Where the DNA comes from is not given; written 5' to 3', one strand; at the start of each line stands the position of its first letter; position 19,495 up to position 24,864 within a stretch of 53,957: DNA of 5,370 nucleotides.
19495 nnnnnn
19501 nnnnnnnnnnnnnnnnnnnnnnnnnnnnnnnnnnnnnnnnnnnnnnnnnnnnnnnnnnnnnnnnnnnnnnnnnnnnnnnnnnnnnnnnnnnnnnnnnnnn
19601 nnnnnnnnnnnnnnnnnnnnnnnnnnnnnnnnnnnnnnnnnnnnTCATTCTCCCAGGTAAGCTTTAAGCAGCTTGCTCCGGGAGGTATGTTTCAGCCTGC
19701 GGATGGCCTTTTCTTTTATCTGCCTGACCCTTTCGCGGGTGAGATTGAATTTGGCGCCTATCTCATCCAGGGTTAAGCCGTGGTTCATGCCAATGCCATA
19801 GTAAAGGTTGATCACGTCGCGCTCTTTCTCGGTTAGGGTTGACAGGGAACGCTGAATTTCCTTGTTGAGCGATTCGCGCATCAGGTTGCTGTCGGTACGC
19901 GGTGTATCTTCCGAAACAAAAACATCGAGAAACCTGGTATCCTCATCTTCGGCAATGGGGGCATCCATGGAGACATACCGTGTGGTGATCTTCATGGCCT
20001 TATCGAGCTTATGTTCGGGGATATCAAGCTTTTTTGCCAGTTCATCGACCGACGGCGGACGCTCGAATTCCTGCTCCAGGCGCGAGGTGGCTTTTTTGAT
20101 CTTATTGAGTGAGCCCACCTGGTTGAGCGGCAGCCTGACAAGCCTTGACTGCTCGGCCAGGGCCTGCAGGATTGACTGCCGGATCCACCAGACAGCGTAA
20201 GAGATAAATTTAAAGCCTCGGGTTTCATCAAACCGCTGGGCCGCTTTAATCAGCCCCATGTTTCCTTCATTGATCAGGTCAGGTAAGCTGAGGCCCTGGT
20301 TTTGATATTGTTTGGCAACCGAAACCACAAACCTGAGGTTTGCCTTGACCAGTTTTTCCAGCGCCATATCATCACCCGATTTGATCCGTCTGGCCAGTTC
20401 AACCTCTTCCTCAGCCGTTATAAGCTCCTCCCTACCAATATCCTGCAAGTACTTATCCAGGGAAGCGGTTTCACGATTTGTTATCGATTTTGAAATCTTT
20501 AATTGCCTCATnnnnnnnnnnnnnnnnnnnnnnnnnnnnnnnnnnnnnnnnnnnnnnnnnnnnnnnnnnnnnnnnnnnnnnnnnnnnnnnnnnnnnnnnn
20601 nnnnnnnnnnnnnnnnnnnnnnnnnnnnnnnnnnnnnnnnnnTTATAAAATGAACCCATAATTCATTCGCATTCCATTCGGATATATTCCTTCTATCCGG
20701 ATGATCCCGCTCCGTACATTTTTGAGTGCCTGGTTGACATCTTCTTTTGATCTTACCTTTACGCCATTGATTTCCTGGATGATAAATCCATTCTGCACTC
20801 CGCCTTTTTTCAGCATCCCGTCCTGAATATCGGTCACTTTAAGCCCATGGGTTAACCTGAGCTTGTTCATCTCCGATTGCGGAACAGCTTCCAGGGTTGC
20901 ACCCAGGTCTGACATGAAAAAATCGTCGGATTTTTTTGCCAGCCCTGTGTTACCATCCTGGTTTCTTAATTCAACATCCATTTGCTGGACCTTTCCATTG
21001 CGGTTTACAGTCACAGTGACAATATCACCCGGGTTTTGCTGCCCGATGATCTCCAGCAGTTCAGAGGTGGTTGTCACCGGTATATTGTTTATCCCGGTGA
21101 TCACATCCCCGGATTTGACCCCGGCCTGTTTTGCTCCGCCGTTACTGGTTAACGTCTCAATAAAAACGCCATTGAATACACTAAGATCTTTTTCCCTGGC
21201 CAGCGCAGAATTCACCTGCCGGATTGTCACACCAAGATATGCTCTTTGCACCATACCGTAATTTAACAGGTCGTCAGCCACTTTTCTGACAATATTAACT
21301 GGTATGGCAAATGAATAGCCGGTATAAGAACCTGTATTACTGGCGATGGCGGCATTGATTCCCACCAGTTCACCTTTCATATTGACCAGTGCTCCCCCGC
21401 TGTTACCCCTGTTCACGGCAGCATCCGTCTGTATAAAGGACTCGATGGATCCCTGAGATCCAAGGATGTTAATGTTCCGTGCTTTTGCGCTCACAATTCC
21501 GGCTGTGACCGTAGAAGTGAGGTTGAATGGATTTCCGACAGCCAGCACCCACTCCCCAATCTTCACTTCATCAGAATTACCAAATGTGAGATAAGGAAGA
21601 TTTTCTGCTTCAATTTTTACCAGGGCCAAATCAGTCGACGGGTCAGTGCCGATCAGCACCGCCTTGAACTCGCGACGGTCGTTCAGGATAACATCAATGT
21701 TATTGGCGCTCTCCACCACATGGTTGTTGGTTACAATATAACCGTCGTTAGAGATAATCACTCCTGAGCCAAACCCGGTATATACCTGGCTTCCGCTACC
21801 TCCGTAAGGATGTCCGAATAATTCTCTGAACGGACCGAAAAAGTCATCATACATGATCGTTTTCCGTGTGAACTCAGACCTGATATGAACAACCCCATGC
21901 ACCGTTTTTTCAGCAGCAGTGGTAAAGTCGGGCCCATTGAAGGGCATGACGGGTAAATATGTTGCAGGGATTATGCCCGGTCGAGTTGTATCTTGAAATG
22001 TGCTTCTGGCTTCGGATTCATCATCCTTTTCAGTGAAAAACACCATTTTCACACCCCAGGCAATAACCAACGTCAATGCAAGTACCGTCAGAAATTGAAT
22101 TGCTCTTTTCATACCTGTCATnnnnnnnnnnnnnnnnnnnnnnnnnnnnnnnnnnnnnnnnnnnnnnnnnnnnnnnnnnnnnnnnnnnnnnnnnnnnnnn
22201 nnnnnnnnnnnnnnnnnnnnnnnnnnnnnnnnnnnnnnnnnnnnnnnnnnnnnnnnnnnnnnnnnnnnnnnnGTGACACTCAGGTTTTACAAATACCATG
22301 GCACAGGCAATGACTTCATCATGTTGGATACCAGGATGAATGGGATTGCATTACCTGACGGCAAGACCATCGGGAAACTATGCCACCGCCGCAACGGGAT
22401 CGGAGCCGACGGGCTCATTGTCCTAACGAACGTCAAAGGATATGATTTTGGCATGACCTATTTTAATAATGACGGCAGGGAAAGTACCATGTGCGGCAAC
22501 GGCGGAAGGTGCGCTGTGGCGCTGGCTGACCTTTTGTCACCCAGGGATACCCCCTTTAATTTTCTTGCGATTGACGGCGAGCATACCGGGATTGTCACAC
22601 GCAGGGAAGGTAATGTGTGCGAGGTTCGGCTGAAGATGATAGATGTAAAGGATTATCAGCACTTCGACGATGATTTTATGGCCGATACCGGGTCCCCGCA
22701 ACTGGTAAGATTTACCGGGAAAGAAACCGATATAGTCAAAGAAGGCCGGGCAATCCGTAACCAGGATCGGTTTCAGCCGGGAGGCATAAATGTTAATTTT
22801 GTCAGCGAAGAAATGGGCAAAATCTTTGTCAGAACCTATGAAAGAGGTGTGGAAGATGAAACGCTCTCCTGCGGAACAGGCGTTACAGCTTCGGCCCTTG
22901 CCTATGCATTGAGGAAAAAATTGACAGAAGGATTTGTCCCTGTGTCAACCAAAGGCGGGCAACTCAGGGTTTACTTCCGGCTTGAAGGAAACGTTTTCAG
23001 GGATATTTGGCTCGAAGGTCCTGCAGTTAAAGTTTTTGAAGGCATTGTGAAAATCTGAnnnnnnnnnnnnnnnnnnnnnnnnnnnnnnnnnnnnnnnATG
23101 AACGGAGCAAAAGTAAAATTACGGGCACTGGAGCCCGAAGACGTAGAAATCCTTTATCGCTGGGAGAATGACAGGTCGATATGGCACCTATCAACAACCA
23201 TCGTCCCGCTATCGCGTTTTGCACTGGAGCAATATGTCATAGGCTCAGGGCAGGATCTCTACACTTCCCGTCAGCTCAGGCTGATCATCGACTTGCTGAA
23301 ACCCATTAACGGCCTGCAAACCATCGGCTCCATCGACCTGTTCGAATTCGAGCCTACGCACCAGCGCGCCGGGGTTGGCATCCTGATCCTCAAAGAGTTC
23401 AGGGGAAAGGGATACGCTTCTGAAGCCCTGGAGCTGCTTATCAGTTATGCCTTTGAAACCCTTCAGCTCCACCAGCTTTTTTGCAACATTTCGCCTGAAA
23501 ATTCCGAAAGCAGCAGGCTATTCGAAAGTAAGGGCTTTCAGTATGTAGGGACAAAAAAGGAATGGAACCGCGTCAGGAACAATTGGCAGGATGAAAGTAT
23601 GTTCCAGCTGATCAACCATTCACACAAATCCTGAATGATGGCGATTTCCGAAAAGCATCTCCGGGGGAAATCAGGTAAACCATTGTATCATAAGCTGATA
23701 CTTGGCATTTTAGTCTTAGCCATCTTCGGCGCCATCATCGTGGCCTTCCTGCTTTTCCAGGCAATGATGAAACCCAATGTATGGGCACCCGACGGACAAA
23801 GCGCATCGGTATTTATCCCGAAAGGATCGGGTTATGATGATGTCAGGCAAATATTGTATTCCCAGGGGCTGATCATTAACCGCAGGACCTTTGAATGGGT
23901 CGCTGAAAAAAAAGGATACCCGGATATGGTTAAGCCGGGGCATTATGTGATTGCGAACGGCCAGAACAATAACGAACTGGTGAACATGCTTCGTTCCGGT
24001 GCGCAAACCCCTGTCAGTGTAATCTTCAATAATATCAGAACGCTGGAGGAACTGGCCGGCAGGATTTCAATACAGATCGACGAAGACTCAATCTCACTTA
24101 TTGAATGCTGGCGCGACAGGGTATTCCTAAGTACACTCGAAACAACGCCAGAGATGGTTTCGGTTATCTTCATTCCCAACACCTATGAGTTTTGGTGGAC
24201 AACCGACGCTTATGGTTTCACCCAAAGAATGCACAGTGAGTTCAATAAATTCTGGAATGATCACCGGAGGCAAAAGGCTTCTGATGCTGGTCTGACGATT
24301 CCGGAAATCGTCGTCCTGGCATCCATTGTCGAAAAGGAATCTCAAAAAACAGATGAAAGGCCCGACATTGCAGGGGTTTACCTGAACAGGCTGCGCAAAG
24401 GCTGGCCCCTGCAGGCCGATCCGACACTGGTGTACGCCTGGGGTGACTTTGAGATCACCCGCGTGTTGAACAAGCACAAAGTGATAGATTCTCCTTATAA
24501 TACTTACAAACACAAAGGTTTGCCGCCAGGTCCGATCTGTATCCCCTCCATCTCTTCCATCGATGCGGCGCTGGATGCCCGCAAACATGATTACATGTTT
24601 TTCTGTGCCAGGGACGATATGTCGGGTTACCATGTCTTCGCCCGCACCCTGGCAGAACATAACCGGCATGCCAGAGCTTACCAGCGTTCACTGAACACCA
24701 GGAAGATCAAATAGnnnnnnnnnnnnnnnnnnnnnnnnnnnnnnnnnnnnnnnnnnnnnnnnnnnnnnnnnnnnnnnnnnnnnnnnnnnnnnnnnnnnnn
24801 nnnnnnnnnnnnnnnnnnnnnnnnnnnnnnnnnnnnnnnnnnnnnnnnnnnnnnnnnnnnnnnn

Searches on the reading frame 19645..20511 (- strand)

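Call 65: search_protein_families(library=pfam, proteins=[window:19645-20511:-])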
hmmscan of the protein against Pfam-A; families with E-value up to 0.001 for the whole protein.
window:19645-20511:- (288 aa): 5 families
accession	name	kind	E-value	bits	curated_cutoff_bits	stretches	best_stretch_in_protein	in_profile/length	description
PF04539.22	Sigma70_r3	-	6.8e-21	74.6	25.3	1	135-198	3-66/78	Sigma-70 region 3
PF04545.22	Sigma70_r4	-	3e-19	68.7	24.1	1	223-275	2-50/50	Sigma-70, region 4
PF04542.20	Sigma70_r2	-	4.2e-19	68.6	24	1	54-123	1-70/71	Sigma-70 region 2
PF00140.25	Sigma70_r1_2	-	1.9e-13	50.5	22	1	17-48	2-33/34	Sigma-70 factor, region 1.2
PF08281.18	Sigma70_r4_2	-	0.00037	20.5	25.7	0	218-273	3-54/54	Sigma-70, region 4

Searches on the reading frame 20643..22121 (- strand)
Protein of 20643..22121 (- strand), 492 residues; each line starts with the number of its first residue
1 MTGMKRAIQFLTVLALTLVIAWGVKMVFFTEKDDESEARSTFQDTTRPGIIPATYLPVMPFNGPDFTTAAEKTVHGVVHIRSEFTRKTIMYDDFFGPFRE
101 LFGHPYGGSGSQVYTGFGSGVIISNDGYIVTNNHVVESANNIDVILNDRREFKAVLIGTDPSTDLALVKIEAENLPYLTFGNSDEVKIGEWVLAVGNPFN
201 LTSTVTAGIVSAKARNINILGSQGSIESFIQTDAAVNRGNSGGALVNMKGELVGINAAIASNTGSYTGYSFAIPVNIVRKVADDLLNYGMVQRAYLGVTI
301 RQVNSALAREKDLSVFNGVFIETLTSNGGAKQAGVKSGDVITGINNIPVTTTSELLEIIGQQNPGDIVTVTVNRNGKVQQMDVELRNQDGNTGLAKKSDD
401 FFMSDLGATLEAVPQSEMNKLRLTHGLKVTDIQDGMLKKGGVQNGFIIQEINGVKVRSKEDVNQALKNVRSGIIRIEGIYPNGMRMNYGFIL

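Call 65: search_protein_families(library=pfam, proteins=[window:20643-22121:-])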
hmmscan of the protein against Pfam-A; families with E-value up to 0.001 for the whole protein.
window:20643-22121:- (492 aa): 8 families
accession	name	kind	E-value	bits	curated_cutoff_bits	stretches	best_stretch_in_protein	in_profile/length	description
PF13365.12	Trypsin_2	-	1.4e-35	123.5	27.6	1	118-255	1-144/144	Trypsin-like peptidase domain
PF00089.32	Trypsin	-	3.9e-20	73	20.6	1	117-280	26-218/220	Trypsin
PF13180.12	PDZ_2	-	3.4e-16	59.7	27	1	295-385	2-80/80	PDZ domain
PF17820.7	PDZ_6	-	1.9e-12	47.1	27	1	327-374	8-54/54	PDZ domain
PF00595.29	PDZ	-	1.1e-10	42.2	23.2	1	292-372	8-80/81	PDZ domain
PF12812.13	PDZ_1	-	8.6e-07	29.3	28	0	402-470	7-76/78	PDZ-like domain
PF14685.13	PDZ_Tricorn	-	3e-06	27.6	25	0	424-470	20-68/88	Tricorn protease PDZ domain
PF10459.15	Peptidase_S46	-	0.00012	21.4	22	0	114-138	45-69/698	Peptidase S46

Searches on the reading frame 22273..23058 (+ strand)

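Call 65: search_protein_families(library=pfam, proteins=[window:22273-23058:+])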
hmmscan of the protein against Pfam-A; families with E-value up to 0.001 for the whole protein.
window:22273-23058:+ (261 aa): 1 family
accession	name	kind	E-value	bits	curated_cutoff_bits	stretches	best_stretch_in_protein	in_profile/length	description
PF01678.24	DAP_epimerase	-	1.7e-35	122.1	34.7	2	5-88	1-83/121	Diaminopimelate epimerase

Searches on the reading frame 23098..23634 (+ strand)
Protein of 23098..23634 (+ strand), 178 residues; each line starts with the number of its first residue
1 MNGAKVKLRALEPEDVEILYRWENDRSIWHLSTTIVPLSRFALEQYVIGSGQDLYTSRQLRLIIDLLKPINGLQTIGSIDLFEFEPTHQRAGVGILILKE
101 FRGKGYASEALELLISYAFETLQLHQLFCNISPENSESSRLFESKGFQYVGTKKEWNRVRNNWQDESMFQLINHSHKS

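Call 65: search_protein_families(library=pfam, proteins=[window:23098-23634:+])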
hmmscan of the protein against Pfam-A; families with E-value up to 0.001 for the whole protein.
window:23098-23634:+ (178 aa): 6 families
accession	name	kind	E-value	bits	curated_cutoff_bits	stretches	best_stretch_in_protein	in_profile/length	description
PF13302.13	Acetyltransf_3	-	1.3e-22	81.4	25.4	1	6-148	2-138/138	Acetyltransferase (GNAT) domain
PF00583.31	Acetyltransf_1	-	9.5e-08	32.8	20.7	1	76-147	45-116/116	Acetyltransferase (GNAT) family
PF13420.13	Acetyltransf_4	-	1.6e-07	31.9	24.3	1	76-168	61-155/155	Acetyltransferase (GNAT) domain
PF08445.16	FR47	-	4.5e-06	27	22.1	1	95-156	27-85/86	FR47-like protein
PF13508.13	Acetyltransf_7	-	0.00052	20.8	27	1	75-148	14-83/84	Acetyltransferase (GNAT) domain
PF13523.12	Acetyltransf_8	-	0.00097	19.2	27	0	92-151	81-141/145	Acetyltransferase (GNAT) domain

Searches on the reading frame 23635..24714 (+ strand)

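Call 66: search_protein_families(library=pfam, proteins=[window:23635-24714:+])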
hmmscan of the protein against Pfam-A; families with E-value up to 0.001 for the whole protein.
window:23635-24714:+ (359 aa): 1 family
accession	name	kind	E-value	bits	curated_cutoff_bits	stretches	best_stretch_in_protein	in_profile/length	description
PF02618.21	YceG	-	6.8e-81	272.2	32.4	1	59-347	1-274/275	YceG-like family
